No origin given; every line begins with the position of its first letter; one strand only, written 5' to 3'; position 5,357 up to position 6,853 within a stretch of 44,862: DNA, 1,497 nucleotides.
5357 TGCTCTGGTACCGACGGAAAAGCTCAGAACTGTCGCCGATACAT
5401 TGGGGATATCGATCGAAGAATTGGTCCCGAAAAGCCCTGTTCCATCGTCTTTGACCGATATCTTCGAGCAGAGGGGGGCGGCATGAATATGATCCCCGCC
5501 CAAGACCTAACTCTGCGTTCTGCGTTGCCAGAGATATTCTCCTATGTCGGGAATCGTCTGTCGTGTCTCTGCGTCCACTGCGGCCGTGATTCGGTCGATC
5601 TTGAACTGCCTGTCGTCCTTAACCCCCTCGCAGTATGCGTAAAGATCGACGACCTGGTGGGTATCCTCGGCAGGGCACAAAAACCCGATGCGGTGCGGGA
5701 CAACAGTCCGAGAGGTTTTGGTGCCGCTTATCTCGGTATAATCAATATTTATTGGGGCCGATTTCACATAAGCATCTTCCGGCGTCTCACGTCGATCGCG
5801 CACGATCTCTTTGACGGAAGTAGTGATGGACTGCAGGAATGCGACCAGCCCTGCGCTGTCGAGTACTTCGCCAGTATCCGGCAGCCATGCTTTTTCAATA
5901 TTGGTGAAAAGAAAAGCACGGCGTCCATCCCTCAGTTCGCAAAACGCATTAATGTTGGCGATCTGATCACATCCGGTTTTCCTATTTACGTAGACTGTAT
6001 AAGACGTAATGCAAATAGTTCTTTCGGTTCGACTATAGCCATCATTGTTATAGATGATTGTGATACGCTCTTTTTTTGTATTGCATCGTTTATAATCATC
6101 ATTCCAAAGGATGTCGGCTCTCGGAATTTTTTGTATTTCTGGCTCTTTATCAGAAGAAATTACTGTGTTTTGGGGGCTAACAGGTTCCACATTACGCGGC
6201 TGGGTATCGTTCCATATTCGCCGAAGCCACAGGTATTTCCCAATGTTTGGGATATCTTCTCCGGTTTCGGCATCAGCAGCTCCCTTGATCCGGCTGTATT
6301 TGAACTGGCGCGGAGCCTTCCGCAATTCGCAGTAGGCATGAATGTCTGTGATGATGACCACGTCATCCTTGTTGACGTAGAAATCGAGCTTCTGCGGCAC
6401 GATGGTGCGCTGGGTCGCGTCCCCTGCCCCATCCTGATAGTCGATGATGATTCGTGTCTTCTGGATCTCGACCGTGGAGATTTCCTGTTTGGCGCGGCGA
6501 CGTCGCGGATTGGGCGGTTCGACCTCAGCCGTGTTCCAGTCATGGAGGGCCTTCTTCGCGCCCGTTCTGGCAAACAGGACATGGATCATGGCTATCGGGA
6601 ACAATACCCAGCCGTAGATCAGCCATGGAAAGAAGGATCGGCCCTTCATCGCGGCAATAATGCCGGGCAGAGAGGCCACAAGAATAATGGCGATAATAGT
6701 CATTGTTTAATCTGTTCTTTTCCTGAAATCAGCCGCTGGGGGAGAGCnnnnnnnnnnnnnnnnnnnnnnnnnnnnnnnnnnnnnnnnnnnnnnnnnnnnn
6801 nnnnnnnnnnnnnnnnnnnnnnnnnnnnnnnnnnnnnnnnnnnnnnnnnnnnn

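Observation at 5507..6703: Membrane-tethered protein with three tandem WYL-like modules beside the immunity switch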

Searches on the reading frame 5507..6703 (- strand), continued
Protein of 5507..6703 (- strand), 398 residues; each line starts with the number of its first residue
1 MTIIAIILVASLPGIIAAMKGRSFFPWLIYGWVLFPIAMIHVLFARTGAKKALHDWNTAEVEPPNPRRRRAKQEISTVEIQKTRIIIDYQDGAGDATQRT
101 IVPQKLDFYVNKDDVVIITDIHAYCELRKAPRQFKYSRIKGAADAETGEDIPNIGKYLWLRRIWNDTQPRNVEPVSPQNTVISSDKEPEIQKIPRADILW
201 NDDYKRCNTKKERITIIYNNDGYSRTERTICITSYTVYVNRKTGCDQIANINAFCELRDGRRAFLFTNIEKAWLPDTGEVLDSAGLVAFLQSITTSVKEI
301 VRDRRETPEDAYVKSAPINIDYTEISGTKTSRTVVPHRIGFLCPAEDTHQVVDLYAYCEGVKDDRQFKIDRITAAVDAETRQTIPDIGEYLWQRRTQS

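Call 36: search_solved_structures(query=window:5507-6703:-, max_evalue=1, show_alignments=2)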
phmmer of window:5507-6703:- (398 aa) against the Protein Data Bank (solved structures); distinct sequences matched with E-value up to 1: 3.
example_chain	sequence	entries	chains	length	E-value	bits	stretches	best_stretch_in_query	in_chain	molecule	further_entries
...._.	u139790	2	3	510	0.12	14.4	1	307-373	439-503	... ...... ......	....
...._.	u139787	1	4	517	0.15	14.1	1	296-374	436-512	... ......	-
8dtc_A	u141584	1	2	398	0.35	12.9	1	318-363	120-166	Glucokinase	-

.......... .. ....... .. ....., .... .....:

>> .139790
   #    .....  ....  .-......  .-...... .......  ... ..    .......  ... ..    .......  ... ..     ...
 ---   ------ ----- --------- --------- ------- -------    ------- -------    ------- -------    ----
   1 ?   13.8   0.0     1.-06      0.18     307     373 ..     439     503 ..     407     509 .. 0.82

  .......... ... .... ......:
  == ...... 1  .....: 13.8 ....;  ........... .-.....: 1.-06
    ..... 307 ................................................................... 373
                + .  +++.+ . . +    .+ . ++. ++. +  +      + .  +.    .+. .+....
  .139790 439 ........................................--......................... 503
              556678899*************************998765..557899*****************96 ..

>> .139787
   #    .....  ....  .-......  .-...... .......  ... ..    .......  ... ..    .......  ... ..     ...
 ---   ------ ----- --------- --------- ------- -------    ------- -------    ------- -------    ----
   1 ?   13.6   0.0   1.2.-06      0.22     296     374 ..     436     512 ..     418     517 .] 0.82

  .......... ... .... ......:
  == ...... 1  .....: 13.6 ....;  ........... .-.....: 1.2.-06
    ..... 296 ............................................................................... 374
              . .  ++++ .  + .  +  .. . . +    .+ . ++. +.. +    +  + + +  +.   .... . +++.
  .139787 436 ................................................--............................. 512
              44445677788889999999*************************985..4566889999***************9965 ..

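Call 39: find_encoding_contigs(protein=P0036, flank=5000, max_places=2)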
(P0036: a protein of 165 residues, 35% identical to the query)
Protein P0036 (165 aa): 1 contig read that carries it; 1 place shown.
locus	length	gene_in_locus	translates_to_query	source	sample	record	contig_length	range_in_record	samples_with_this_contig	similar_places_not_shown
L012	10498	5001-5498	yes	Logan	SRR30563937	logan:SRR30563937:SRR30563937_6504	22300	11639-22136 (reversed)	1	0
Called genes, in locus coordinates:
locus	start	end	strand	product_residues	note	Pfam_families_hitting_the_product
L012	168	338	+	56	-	-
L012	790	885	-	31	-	-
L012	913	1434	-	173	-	-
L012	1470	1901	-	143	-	PF00436:SSB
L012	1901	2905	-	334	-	-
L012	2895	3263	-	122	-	-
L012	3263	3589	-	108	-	-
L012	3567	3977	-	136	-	PF24608:PDDEXK_15 (weak)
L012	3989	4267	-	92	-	PF10073:GapR_DNA-bd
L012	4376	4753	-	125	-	-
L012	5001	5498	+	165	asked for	-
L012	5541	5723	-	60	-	PF01381:HTH_3, PF15943:YdaS_toxin (weak)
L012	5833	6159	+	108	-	PF12844:HTH_19, PF13560:HTH_31 (weak), PF01381:HTH_3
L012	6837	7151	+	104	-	-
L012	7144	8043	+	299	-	PF12684:DUF3799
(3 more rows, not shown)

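Call 40: find_encoding_contigs(protein=P0037, flank=5000, max_places=2)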
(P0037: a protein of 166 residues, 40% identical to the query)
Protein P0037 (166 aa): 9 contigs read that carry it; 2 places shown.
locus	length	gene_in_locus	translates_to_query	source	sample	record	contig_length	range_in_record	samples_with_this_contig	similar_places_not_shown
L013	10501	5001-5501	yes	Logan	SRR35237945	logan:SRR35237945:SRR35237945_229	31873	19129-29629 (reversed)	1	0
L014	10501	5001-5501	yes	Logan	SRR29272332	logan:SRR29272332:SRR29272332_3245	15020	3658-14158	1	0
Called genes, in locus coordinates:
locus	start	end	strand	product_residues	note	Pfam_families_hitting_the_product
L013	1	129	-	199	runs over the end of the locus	-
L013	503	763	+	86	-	-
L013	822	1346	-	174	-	-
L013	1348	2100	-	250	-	PF00436:SSB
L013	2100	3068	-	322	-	-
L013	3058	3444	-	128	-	-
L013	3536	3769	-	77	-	-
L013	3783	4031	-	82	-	PF10073:GapR_DNA-bd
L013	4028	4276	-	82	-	-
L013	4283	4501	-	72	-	-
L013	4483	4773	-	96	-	-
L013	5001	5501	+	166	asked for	-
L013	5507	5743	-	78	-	-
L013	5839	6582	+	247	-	PF00717:Peptidase_S24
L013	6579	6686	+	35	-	-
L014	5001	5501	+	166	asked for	-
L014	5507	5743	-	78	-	-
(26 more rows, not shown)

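Call 41: predict_structure(alignment_id=A2)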
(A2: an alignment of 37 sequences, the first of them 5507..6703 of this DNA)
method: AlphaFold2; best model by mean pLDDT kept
length: 398 residues; sequences in the alignment: 37
mean_pLDDT: 81.0   pTM: 0.39
mean pLDDT of the five models: 81.0, 80.2, 79.3, 77.3, 74.7
residues with pLDDT >= 90: 201; 70-90: 97; 50-70: 48; < 50: 52
segments of 3 or more residues with pLDDT < 50: 51-53, 167-200, 301-311, 344-346
pLDDT, mean of each block of 10 residues (from residue 1): 93 97 97 95 74 59 79 90 97 96 97 91 98 97 97 95 64 44 44 36 62 88 83 83 73 86 91 95 92 63 41 74 90 87 57 84 86 92 92 81
secondary structure, 60 per line:
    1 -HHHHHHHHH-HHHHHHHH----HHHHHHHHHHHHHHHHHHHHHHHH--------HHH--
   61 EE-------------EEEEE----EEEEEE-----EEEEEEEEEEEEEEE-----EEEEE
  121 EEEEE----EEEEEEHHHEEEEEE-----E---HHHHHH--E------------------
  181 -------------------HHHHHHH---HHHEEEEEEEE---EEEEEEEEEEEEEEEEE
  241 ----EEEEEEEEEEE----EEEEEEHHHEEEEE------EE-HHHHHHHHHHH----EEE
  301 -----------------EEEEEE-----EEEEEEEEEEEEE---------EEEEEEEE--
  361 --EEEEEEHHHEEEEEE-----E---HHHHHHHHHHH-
elements in order: H2-10 H12-19 H24-47 E76-80 E85-90 E96-110 E116-125 E130-135 E139-144 H154-159 H200-206 E213-220 E224-240 E245-255 E260-265 E269-273 H283-293 E298-300 E318-323 E329-341 E351-358 E363-368 E372-377 H387-397

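Call 45: fold_search(model_id=the predicted structure, library=pdb)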
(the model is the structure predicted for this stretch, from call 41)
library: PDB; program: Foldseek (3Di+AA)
matches with E <= 10: 1247; with E <= 0.001: 9
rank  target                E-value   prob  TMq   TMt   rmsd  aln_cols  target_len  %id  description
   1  6sj9_B                3.6e-05  0.99  0.17  0.12  20.8       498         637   11  Proteasome accessory factor B/C (PafBC) of Arthrobacter aurescens (released 2019-10-16)
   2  9t2z                  2.1e-04  0.77  0.11  0.16  24.7       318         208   11  Spindlin 1 with crystallization epitope mutations H127D:L128D:T131R (released 2025-11-26)
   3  6sj9_A                2.6e-04  0.97  0.17  0.11  21.1       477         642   11  Proteasome accessory factor B/C (PafBC) of Arthrobacter aurescens (released 2019-10-16)
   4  7qfz_G                7.1e-04  1.00  0.12  0.17   5.5        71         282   25  BrxR, a WYL-domain containing transcriptional regulator (released 2022-05-18)
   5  4h75_A                7.1e-04  0.69  0.12  0.18  24.1       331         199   11  Crystal structure of human Spindlin1 in complex with a histone H3K4(me3) peptide (released 2012-10-03)
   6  7e9m_A                7.5e-04  0.90  0.11  0.21  23.1       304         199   10  Crystal Structure of Spindlin1 bound to SPINDOC Docpep3 (released 2022-06-15)
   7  7bu9_E                8.4e-04  0.80  0.11  0.20  22.6       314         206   10  Crystal Structure of Spindlin1-H3(K4me3-K9me2) complex (released 2020-10-14)
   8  2ns2_A                8.4e-04  0.77  0.11  0.18  24.4       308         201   12  Crystal Structure of Spindlin1 (released 2006-11-28)
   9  5lug_C                8.9e-04  0.93  0.12  0.22  23.0       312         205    8  Crystal structure of human Spindlin-2B protein in complex with ART(M3L)QTA(2MR)KS peptide (released 2017-09-20)
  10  7bqz_A                1.0e-03  0.85  0.12  0.21  23.0       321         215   10  Crystal Structure of Spindlin1 bound to H3(K4me3-K9me3) peptide (released 2020-10-14)
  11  5y5w_D                1.1e-03  0.63  0.12  0.18  24.3       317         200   10  Crystal structure of human Spindlin1 in complex with a histone H4K20(me3) peptide (released 2017-10-11)
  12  7bqz_G                1.2e-03  0.84  0.12  0.21  23.4       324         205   10  Crystal Structure of Spindlin1 bound to H3(K4me3-K9me3) peptide (released 2020-10-14)
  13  9fnd_Y                1.2e-03  1.00  0.13  0.16  12.3       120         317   21  Transcriptional activator PafBC bound to mycobacterial RNA polymerase (released 2025-02-12)
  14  4mzf_B                1.3e-03  0.87  0.11  0.21  23.3       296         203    9  Crystal structure of human Spindlin1 bound to histone H3(K4me3-R8me2a) peptide (released 2014-03-26)
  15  7qfz_C                1.4e-03  1.00  0.12  0.17   8.2        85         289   24  BrxR, a WYL-domain containing transcriptional regulator (released 2022-05-18)
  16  7qfz_H                1.4e-03  0.99  0.14  0.19  13.7       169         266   18  BrxR, a WYL-domain containing transcriptional regulator (released 2022-05-18)
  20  7qfz_E                1.7e-03  1.00  0.13  0.18   5.9        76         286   26  BrxR, a WYL-domain containing transcriptional regulator (released 2022-05-18)
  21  7qfz_A                1.8e-03  1.00  0.12  0.17   5.6        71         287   25  BrxR, a WYL-domain containing transcriptional regulator (released 2022-05-18)
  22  7qfz_D                1.8e-03  1.00  0.13  0.17   5.9        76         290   26  BrxR, a WYL-domain containing transcriptional regulator (released 2022-05-18)
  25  7qfz_B                2.5e-03  1.00  0.12  0.17   5.6        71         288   25  BrxR, a WYL-domain containing transcriptional regulator (released 2022-05-18)
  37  7tb5                  4.7e-03  0.99  0.14  0.20  13.2       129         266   16  Structure of P. aeruginosa PA17 CapW (released 2022-01-19)
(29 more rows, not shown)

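Call 46: fold_search(model_id=the predicted structure, library=viral)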
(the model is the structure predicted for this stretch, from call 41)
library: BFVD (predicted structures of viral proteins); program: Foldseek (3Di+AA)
matches with E <= 10: 1159; with E <= 0.001: 6
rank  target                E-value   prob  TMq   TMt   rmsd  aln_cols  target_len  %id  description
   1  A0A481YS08            5.6e-06  1.00  0.11  0.11  19.7       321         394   10  SprT-like family protein [Marseillevirus LCMAC101]
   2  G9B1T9                1.6e-05  1.00  0.13  0.22  14.9       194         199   10  Gp188 [Bacillus phage W.Ph.]
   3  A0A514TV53            1.6e-04  0.85  0.12  0.10  24.7       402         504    9  Putative CytH-like phosphatase [Aeromonas phage D3]
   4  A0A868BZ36            3.0e-04  1.00  0.14  0.72   3.2        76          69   21  Uncharacterized protein [Xanthomonas phage Xaa_vB_phi31]
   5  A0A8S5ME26            7.4e-04  0.54  0.12  0.10  23.0       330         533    8  Uncharacterized protein [Siphoviridae sp. ctYh54]
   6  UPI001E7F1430         8.7e-04  0.57  0.12  0.06  21.6       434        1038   12  (no name look-up for this kind of identifier)
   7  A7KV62                1.1e-03  1.00  0.13  0.30  13.7       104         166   22  (no name in the UniProt tables at hand)
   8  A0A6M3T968            1.7e-03  1.00  0.13  0.43   4.7        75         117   20  (no name in the UniProt tables at hand)
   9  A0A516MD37            2.0e-03  1.00  0.12  0.30   7.3        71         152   24  (no name in the UniProt tables at hand)
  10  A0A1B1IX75            2.1e-03  0.13  0.08  0.06  29.2       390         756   10  Long tail fiber protein Gp37 [Citrobacter phage vB_CfrM_CfP1]
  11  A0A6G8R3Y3            2.5e-03  0.99  0.13  0.32  15.5       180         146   11  Uncharacterized protein [Proteus phage Privateer]
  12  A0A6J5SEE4            2.8e-03  1.00  0.13  0.62   6.7        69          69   16  Uncharacterized protein [uncultured Caudovirales phage]
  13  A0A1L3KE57            2.8e-03  0.23  0.10  0.07  27.4       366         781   11  (no name in the UniProt tables at hand)
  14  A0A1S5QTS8            2.9e-03  0.69  0.11  0.14  24.2       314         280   10  Peptidase [Bacillus phage Leo2]
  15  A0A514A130            3.5e-03  1.00  0.13  0.63   5.7        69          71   25  WYL domain-containing protein [Aeromonas phage LAh_9]
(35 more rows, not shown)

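Call 87: search_protein_families(library=phrogs, proteins=[L001:5588-5830:-], max_evalue=0.01)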
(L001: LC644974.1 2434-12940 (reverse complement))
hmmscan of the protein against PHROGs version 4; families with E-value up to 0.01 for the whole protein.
L001:5588-5830:- (81 aa): 3 families
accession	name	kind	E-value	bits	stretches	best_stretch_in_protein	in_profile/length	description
phrog_35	-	transcription regulation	1.4e-10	42.6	1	4-63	76-143/181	transcriptional repressor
phrog_409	-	transcription regulation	0.00055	21.5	1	7-43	18-56/127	transcriptional regulator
phrog_25161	-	unknown function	0.00066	20.7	1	4-71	6-79/163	-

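Call 88: search_protein_families(library=pfam, proteins=[L001:5588-5830:-], max_evalue=0.01)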
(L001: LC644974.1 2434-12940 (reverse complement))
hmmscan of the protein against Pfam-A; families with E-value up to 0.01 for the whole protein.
L001:5588-5830:- (81 aa): 3 families
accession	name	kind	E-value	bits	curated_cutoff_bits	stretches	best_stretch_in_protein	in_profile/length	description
PF14549.12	P22_Cro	-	0.00015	21.9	30.2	1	14-39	10-36/60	DNA-binding transcriptional regulator Cro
PF13384.12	HTH_23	-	0.0011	19.2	24.6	0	16-33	20-37/50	Homeodomain-like domain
PF15943.11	YdaS_toxin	-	0.0027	17.9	30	1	8-61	3-62/65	Bacterial toxin YdaS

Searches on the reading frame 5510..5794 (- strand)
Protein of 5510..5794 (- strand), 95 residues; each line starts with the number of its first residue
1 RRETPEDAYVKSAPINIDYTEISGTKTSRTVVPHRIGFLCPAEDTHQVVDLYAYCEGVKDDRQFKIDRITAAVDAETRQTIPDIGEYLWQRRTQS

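Call 14: search_protein_families(library=pfam, proteins=[window:5510-5794:-], max_evalue=10)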
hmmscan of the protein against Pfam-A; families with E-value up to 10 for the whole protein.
seq(95 aa): 1 family
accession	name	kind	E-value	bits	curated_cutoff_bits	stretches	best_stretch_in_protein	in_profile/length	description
PF13280.12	WYL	-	2e-06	28.1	21.8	1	6-72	7-68/70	WYL domain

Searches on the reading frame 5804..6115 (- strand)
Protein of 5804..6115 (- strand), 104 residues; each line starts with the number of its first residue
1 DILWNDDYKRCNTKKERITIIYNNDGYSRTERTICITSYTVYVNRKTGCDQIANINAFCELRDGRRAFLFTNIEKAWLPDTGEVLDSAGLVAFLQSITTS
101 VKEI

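Call 14: search_protein_families(library=pfam, proteins=[window:5804-6115:-], max_evalue=10)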
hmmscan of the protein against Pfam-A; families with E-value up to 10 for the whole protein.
seq(104 aa): 1 family
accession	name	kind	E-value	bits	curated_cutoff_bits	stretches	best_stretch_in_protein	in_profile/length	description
PF05939.18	Phage_min_tail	-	0.0063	17.3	39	1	4-73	5-75/108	Phage minor tail protein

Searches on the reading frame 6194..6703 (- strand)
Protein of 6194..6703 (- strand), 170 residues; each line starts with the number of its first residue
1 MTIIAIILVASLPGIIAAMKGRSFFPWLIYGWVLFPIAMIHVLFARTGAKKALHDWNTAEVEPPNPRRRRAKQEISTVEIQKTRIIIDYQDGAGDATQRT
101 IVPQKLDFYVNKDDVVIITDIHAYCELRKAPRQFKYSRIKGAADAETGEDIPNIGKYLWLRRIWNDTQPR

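Call 29: find_homologous_proteins(query=A1, max_evalue=0.00001)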
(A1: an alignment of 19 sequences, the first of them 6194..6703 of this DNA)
Query A1 (19 sequences) (170 aa, profile of the alignment): 9 proteins with E <= 0.00001 among 3254 candidates.
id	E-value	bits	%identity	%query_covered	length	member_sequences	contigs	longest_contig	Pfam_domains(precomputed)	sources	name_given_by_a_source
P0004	2.5e-61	225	93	97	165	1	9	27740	PF13280.13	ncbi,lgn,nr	ncbi:MAG: hypothetical protein JJK57_14105 [Komagataeibacter hansenii]|nr:hypothetical protein [Nova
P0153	1.9e-55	206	88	90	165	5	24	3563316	PF13280.13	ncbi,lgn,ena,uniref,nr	ncbi:WYL domain-containing protein [Komagataeibacter rhaeticus]|uniref:WYL domain-containing protein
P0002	2.6e-43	166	41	99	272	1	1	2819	-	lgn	-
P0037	1.2e-42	164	41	44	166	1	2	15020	-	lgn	-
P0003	6.3e-40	155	36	92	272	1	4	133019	-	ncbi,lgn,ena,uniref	ncbi:hypothetical protein [Komagataeibacter saccharivorans]|uniref:hypothetical protein n=1 Tax=Koma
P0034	6.9e-40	155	36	50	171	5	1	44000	-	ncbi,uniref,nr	ncbi:hypothetical protein HK18_01390 [Commensalibacter intestini]|uniref:CpXC domain-containing prot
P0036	2.7e-39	153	35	76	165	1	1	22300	-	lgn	-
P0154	1.4e-35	141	43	44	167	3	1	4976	-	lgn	-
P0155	4.7e-32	130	43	44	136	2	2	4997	-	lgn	-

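Call 30: find_encoding_contigs(protein=P0153, flank=5000, max_places=4)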
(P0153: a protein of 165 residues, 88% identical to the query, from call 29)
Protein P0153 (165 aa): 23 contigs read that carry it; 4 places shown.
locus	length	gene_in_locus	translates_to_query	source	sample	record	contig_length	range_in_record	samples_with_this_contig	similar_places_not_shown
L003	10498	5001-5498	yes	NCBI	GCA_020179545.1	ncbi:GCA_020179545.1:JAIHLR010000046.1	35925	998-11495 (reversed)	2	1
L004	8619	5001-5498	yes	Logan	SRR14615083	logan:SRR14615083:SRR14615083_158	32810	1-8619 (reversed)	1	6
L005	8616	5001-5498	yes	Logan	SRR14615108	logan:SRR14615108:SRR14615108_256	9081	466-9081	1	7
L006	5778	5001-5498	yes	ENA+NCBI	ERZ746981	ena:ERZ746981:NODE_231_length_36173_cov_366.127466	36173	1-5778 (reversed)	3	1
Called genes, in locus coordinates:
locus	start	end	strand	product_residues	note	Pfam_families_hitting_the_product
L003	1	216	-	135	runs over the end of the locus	-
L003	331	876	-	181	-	-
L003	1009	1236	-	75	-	-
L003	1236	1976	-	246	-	-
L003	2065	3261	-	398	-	-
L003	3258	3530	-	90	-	-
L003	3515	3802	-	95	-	-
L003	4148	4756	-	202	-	-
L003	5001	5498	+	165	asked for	PF13280:WYL (faint)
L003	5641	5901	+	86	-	-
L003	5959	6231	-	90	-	PF15943:YdaS_toxin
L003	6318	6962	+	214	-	PF13560:HTH_31, PF01381:HTH_3, PF00717:Peptidase_S24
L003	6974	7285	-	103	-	-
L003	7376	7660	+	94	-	-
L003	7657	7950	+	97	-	-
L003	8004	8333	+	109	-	-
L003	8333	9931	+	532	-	-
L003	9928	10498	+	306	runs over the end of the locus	-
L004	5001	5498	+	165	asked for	PF13280:WYL (faint)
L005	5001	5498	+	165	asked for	PF13280:WYL (faint)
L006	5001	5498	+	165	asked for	PF13280:WYL (faint)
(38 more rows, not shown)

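Call 87: search_protein_families(library=phrogs, proteins=[L003:5513-5962:-, L003:5641-5898:+, L003:5962-6258:-], max_evalue=0.01)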
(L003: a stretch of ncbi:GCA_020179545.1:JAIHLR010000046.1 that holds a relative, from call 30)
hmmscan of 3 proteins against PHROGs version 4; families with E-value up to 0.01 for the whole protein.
L003:5513-5962:- (150 aa): 0 families

L003:5641-5898:+ (86 aa): 0 families

L003:5962-6258:- (99 aa): 4 families
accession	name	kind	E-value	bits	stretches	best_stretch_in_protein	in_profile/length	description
phrog_35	-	transcription regulation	3.3e-08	34.8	1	8-75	71-143/181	transcriptional repressor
phrog_409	-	transcription regulation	0.00055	21.5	1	17-57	19-61/127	transcriptional regulator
phrog_25161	-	unknown function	0.001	20.1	1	14-75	7-74/163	-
phrog_8008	-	DNA, RNA and nucleotide metabolism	0.0021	18.7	1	17-44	9-36/66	DNA binding protein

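Call 88: search_protein_families(library=pfam, proteins=[L003:5513-5962:-, L003:5641-5898:+, L003:5962-6258:-], max_evalue=0.01)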
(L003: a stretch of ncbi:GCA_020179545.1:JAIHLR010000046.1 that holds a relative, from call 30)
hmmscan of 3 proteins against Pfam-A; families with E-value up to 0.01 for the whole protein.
L003:5513-5962:- (150 aa): 0 families

L003:5641-5898:+ (86 aa): 0 families

L003:5962-6258:- (99 aa): 2 families
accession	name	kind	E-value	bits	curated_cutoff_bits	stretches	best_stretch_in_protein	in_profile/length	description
PF15943.11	YdaS_toxin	-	1.9e-10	40.9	30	1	16-71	2-63/65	Bacterial toxin YdaS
PF14549.12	P22_Cro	-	5.9e-05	23.2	30.2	1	17-56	4-44/60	DNA-binding transcriptional regulator Cro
